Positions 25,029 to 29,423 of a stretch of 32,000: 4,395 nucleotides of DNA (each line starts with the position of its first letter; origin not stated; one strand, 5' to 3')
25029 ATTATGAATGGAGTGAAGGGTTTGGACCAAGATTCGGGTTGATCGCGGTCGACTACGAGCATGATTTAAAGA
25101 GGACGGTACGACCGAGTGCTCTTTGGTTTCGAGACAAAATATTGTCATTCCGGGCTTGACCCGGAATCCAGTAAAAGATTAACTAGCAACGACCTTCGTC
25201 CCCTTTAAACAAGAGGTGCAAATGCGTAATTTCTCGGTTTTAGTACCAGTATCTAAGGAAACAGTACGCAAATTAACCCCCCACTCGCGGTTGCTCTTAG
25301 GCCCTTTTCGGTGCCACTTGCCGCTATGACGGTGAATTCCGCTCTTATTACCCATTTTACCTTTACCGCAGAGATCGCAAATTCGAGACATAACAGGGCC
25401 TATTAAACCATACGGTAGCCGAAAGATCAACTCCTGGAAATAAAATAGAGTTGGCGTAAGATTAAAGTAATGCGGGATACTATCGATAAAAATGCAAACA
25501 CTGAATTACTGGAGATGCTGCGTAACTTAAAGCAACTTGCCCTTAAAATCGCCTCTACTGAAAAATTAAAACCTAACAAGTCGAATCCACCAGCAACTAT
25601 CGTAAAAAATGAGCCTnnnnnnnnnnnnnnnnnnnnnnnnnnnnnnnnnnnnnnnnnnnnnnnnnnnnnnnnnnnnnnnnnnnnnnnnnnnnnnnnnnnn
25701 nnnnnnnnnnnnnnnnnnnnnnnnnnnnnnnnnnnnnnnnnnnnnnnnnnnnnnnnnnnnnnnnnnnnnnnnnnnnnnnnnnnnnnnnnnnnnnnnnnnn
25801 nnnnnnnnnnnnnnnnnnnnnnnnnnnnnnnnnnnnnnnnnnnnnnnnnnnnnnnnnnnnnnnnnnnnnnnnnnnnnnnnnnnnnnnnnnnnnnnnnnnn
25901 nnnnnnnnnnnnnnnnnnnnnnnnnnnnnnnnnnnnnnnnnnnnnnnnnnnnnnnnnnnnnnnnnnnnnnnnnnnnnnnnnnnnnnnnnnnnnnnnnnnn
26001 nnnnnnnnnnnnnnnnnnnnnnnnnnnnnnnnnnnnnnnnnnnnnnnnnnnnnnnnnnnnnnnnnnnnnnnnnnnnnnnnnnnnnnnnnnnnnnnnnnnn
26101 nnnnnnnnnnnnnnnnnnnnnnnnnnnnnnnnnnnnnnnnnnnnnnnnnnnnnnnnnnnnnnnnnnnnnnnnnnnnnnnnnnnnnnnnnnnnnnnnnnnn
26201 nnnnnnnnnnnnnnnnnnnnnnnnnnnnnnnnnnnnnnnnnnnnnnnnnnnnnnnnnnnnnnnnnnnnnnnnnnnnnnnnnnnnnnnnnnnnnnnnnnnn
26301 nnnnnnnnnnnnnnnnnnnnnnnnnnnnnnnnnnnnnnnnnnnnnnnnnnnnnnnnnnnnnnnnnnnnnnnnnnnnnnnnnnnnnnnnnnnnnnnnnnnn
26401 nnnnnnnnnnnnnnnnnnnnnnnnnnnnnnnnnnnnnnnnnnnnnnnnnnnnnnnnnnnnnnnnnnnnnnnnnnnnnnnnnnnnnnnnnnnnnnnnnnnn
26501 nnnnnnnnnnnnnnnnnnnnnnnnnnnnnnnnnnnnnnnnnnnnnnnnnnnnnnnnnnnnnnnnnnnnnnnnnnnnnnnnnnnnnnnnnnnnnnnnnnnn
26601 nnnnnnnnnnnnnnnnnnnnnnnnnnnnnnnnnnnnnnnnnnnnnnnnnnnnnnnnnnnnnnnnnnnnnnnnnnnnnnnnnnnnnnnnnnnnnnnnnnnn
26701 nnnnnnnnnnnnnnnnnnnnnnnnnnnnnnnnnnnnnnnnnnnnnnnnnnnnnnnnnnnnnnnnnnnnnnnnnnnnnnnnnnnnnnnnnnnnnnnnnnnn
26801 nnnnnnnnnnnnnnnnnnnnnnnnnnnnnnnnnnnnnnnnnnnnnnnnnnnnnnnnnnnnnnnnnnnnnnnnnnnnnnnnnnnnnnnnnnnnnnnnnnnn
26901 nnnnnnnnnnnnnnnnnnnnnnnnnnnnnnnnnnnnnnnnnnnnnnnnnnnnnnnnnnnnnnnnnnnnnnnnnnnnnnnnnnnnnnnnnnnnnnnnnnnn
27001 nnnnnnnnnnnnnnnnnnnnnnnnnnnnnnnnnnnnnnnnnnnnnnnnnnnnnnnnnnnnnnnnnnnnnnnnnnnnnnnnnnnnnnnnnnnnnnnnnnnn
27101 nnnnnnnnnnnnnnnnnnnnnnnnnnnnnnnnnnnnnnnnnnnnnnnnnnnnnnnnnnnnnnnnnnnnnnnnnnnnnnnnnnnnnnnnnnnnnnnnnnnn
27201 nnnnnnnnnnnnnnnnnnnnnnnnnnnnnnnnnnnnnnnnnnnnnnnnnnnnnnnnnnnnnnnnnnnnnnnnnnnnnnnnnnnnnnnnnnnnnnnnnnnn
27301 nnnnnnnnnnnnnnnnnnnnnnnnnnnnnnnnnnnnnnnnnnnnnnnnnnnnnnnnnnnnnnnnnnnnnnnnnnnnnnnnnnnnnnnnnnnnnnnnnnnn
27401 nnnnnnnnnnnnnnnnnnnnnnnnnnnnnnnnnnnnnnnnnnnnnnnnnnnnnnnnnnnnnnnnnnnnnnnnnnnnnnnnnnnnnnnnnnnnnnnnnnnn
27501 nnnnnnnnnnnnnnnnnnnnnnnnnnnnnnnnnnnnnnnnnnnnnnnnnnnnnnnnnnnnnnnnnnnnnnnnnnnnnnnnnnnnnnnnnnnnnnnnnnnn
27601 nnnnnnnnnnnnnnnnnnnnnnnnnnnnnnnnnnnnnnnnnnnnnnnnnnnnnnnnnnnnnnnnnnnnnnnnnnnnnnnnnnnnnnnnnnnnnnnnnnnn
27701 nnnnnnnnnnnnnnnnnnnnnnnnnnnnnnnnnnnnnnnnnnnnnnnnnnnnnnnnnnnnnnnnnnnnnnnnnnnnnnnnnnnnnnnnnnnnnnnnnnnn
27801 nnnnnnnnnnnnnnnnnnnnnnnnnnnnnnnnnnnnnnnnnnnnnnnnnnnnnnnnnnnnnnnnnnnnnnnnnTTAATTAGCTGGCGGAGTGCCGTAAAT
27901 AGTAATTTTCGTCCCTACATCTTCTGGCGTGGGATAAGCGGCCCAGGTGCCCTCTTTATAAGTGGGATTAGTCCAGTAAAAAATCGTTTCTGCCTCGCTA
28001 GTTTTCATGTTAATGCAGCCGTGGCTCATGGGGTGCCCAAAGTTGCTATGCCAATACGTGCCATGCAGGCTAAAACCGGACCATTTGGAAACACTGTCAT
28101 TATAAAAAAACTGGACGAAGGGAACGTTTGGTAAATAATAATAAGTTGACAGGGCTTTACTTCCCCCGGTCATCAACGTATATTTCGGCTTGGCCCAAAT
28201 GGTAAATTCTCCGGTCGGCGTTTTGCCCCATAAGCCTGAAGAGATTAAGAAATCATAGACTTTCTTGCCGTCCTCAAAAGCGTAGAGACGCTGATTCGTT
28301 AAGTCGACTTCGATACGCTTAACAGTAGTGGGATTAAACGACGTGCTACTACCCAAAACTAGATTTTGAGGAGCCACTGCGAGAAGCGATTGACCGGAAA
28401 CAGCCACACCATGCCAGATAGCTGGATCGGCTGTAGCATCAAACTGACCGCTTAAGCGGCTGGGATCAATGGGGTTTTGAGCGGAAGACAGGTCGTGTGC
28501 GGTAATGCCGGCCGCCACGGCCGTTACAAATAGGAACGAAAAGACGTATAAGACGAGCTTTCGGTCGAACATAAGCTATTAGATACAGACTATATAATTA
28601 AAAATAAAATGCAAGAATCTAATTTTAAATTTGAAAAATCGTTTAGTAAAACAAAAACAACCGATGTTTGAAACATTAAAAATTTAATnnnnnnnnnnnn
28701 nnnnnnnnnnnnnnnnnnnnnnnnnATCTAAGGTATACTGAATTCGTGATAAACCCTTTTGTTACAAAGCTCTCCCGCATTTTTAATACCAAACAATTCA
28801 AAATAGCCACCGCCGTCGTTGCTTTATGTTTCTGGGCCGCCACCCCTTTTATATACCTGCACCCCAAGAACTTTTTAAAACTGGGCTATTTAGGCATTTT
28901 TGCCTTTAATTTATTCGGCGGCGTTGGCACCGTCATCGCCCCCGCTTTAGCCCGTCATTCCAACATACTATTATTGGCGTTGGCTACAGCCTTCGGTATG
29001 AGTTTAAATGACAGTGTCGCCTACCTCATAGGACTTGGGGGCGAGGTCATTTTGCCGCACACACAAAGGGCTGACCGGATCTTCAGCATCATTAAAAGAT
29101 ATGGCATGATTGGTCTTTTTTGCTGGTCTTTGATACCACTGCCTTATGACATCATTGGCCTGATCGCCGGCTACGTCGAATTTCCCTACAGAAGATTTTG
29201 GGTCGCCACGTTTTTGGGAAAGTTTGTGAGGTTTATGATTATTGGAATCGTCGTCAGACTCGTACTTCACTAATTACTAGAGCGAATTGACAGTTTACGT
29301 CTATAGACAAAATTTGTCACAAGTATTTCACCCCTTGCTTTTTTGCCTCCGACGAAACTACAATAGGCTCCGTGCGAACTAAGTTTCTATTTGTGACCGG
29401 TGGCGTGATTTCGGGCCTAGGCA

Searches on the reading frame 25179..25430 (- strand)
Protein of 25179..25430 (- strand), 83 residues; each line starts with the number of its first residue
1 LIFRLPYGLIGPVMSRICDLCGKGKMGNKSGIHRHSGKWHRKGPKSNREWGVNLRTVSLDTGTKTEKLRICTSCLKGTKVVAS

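Call 70: search_protein_families(library=pfam, proteins=[window:25179-25430:-], max_evalue=0.001)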
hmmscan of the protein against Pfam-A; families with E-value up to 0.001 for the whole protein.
window:25179-25430:- (83 aa): 1 family
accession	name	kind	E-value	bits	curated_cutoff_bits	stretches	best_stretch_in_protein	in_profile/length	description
PF00830.24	Ribosomal_L28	-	5.1e-08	33.2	27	1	16-76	1-55/60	Ribosomal L28 family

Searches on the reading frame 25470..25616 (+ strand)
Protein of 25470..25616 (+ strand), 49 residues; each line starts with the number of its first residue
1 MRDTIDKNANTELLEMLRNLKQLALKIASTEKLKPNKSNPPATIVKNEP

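Call 70: search_protein_families(library=pfam, proteins=[window:25470-25616:+], max_evalue=0.001)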
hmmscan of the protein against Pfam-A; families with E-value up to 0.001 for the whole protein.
window:25470-25616:+ (49 aa): 0 families

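Call 85: search_protein_families(library=phrogs, proteins=[window:25470-25616:+], max_evalue=0.1)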
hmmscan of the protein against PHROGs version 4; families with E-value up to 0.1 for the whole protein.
window:25470-25616:+ (49 aa): 0 families

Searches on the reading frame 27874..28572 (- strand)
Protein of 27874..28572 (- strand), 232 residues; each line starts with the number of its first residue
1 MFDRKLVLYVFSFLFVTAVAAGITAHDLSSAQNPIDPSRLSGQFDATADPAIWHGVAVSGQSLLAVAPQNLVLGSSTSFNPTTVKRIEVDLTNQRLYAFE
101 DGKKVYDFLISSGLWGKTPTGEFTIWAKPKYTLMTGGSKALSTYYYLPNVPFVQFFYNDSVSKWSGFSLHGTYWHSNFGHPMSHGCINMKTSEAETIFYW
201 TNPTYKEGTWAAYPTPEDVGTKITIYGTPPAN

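Call 3: search_protein_families(library=pfam, proteins=[window:27874-28572:-], max_evalue=1)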
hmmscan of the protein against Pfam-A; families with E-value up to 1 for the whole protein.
window:27874-28572:- (232 aa): 1 family
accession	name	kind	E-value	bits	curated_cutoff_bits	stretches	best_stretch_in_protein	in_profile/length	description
PF03734.19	YkuD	-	5.6e-21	76.1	23.4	1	85-223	2-144/146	L,D-transpeptidase catalytic domain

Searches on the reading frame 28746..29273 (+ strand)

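Call 70: search_protein_families(library=pfam, proteins=[window:28746-29273:+], max_evalue=0.001)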
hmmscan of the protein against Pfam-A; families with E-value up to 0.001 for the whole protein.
window:28746-29273:+ (175 aa): 1 family
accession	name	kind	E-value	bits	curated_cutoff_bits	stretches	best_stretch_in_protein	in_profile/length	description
PF09335.16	VTT_dom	-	2.2e-11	44.8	33.9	1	66-167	8-118/123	VTT domain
